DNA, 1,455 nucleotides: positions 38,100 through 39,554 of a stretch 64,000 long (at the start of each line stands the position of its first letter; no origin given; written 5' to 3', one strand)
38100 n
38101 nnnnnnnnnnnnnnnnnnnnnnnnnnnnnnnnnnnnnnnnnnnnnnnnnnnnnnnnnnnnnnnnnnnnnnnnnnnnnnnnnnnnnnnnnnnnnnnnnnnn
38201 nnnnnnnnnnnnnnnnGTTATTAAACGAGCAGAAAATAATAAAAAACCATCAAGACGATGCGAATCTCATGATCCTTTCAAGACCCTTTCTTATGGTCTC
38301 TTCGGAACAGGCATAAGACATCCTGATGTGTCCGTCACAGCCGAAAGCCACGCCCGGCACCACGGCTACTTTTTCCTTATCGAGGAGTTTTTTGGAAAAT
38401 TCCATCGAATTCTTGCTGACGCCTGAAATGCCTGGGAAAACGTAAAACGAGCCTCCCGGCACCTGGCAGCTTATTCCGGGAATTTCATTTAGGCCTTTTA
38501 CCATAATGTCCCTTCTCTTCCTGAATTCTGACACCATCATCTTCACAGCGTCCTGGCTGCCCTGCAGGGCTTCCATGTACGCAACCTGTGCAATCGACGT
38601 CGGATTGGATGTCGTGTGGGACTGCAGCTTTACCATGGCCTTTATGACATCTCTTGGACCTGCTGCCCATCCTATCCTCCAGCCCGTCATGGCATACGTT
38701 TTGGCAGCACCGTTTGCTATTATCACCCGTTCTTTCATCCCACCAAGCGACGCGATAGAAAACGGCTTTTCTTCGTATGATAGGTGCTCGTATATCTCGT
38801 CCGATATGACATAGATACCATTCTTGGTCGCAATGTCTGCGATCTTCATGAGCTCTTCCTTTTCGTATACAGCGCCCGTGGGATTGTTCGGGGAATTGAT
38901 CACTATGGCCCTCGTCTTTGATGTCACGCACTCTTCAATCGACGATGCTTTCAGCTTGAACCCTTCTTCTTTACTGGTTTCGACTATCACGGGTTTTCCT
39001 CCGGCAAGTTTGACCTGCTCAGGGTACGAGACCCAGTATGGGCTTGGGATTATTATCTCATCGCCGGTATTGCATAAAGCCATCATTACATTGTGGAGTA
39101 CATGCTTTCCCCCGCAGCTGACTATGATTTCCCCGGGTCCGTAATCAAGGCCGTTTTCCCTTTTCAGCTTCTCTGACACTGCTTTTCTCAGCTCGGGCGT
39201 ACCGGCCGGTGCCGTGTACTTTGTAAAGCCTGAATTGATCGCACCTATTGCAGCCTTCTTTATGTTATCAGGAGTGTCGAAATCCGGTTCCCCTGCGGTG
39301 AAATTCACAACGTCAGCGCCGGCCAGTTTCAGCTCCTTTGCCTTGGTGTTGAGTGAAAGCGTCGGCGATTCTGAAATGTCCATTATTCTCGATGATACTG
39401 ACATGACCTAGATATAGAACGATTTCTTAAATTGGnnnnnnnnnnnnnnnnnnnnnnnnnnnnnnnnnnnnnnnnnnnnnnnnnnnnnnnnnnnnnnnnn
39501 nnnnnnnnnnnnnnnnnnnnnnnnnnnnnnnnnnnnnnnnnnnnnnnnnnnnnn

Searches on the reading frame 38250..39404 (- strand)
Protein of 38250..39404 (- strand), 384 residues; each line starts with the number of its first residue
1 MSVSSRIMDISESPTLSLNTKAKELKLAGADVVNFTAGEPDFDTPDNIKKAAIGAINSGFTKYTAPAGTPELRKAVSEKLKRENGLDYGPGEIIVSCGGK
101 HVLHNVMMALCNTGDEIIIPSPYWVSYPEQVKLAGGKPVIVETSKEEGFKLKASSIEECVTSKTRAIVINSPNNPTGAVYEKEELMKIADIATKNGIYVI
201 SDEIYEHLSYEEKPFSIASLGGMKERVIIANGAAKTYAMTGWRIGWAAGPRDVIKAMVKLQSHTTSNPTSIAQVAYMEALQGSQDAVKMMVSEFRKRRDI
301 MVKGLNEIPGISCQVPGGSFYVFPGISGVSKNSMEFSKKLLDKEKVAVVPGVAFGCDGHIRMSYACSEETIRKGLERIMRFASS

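Call 3: search_protein_families(library=pfam, proteins=[window:38250-39404:-], max_evalue=0.01)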
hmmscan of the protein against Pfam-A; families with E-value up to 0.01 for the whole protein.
window:38250-39404:- (384 aa): 5 families
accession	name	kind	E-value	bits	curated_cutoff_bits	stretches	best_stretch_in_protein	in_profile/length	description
PF00155.27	Aminotran_1_2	-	1.5e-85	288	19.7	1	31-378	2-361/361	Aminotransferase class I and II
PF01041.23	DegT_DnrJ_EryC1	-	2.5e-10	40.6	19.8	1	94-202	43-145/360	DegT/DnrJ/EryC1/StrS aminotransferase family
PF01053.26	Cys_Met_Meta_PP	-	9.9e-06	24.8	27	1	86-204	64-175/381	Cys/Met metabolism PLP-dependent enzyme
PF01212.27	Beta_elim_lyase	-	0.0039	17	27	1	108-202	65-168/288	Beta-eliminating lyase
PF00266.25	Aminotran_5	-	0.0067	15.9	21.5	0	98-204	69-177/371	Aminotransferase class-V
